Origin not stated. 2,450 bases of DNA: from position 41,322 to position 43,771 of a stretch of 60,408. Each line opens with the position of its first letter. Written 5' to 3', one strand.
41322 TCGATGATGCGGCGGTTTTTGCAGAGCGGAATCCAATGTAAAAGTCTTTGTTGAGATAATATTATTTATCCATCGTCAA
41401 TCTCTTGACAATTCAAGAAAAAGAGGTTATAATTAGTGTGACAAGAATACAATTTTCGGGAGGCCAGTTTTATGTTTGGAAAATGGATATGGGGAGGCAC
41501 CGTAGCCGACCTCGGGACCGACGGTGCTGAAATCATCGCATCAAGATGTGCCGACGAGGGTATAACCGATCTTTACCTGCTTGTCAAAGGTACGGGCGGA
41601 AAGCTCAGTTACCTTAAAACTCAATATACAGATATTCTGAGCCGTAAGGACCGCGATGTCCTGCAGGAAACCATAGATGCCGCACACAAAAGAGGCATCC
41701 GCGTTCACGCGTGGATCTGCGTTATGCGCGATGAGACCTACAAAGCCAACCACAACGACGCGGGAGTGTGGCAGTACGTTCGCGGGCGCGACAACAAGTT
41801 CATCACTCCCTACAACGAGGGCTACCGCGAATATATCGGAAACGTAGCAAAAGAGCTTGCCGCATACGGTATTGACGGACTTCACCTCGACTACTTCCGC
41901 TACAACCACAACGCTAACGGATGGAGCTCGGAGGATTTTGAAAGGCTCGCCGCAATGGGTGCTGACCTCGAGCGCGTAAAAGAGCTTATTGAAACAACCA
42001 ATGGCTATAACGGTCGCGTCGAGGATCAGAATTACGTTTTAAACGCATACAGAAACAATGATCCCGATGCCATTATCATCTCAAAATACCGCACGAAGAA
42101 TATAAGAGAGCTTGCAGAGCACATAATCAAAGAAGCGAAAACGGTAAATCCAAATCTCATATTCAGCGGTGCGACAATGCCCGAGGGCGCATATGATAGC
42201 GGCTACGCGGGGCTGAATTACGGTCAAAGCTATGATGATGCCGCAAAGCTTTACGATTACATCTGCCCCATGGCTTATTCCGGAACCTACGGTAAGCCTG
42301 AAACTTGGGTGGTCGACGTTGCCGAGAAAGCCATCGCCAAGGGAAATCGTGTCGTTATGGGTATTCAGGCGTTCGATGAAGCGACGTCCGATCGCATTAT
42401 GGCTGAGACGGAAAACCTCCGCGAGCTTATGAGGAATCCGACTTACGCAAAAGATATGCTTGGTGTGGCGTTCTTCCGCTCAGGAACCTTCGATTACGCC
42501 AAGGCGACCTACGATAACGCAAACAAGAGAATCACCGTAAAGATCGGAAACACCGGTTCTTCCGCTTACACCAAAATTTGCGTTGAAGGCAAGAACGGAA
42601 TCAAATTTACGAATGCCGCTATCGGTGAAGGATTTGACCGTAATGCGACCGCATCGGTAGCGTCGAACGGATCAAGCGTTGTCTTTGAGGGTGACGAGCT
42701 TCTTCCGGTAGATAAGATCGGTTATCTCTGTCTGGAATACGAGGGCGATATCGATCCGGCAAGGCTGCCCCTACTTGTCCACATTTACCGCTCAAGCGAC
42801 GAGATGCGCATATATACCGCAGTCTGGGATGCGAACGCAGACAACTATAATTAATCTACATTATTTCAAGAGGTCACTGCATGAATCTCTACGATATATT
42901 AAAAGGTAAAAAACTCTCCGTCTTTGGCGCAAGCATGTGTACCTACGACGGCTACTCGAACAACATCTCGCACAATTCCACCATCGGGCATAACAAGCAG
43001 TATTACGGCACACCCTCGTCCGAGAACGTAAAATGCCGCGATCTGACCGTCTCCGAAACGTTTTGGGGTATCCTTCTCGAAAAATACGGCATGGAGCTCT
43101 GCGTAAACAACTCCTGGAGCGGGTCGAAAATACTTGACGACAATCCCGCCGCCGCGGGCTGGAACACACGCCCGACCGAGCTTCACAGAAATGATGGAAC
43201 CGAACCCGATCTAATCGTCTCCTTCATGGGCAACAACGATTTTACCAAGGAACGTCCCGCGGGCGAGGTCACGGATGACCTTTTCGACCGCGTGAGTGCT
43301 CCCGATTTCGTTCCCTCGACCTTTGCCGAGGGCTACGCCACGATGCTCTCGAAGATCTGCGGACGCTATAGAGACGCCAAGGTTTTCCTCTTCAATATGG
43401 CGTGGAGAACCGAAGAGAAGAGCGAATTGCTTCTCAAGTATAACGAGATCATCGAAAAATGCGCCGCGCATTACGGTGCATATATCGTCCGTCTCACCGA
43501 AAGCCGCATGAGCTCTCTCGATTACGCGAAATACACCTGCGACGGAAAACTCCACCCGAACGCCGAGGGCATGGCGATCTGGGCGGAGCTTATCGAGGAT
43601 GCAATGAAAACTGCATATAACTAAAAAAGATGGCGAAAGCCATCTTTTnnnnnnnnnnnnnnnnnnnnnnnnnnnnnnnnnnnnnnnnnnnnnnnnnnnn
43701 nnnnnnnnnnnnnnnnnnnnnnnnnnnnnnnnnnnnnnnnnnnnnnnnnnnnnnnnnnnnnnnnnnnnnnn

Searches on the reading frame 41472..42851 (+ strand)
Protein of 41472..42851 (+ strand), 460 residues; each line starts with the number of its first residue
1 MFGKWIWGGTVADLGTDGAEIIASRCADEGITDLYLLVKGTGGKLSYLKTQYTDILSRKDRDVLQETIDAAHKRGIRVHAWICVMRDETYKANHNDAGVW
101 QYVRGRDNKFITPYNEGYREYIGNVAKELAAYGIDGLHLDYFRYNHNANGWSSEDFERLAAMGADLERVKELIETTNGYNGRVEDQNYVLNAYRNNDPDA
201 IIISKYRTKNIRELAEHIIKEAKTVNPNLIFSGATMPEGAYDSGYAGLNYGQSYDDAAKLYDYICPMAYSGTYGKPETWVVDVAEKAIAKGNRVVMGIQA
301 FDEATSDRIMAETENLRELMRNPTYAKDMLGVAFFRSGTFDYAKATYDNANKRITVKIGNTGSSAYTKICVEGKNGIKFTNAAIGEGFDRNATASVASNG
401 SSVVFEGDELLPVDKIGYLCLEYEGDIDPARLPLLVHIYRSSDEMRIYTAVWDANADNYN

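Call 33: search_protein_families(library=pfam, proteins=[window:41472-42851:+], max_evalue=0.001)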
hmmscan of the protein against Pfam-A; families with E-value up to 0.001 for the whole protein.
window:41472-42851:+ (460 aa): 4 families
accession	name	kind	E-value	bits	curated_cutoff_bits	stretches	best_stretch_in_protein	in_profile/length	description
PF13200.12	DUF4015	-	3.8e-14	53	27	1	33-277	29-234/313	Putative glycosyl hydrolase domain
PF02638.21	GHL10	-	1.1e-11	44.8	27.9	1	56-269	62-261/311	Glycosyl hydrolase-like 10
PF14883.12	GHL13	-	3.8e-07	29.9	27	1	73-321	75-311/324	Hypothetical glycosyl hydrolase family 13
PF14871.12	GHL6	-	9.2e-07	29.6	35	1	41-140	24-131/132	Hypothetical glycosyl hydrolase 6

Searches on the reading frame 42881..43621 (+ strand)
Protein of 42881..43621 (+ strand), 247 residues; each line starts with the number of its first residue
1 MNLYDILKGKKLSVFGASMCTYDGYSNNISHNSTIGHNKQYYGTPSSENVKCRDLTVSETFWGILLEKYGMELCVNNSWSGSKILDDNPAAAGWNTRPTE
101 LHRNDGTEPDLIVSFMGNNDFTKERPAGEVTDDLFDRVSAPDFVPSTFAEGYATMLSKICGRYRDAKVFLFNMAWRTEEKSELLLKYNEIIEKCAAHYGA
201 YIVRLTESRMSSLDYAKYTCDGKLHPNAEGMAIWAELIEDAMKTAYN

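Call 33: search_protein_families(library=pfam, proteins=[window:42881-43621:+], max_evalue=0.001)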
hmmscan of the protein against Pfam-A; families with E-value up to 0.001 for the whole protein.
window:42881-43621:+ (247 aa): 3 families
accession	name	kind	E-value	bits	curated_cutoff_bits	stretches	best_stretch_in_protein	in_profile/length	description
PF13472.12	Lipase_GDSL_2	-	1.9e-13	51.8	32.9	1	67-233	29-178/178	GDSL-like Lipase/Acylhydrolase family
PF16255.11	Lipase_GDSL_lke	-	3.7e-08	33.4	29.2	1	10-170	1-149/203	GDSL-like Lipase/Acylhydrolase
PF00657.28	Lipase_GDSL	-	1.1e-06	29.3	23.6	1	73-238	43-208/208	GDSL-like Lipase/Acylhydrolase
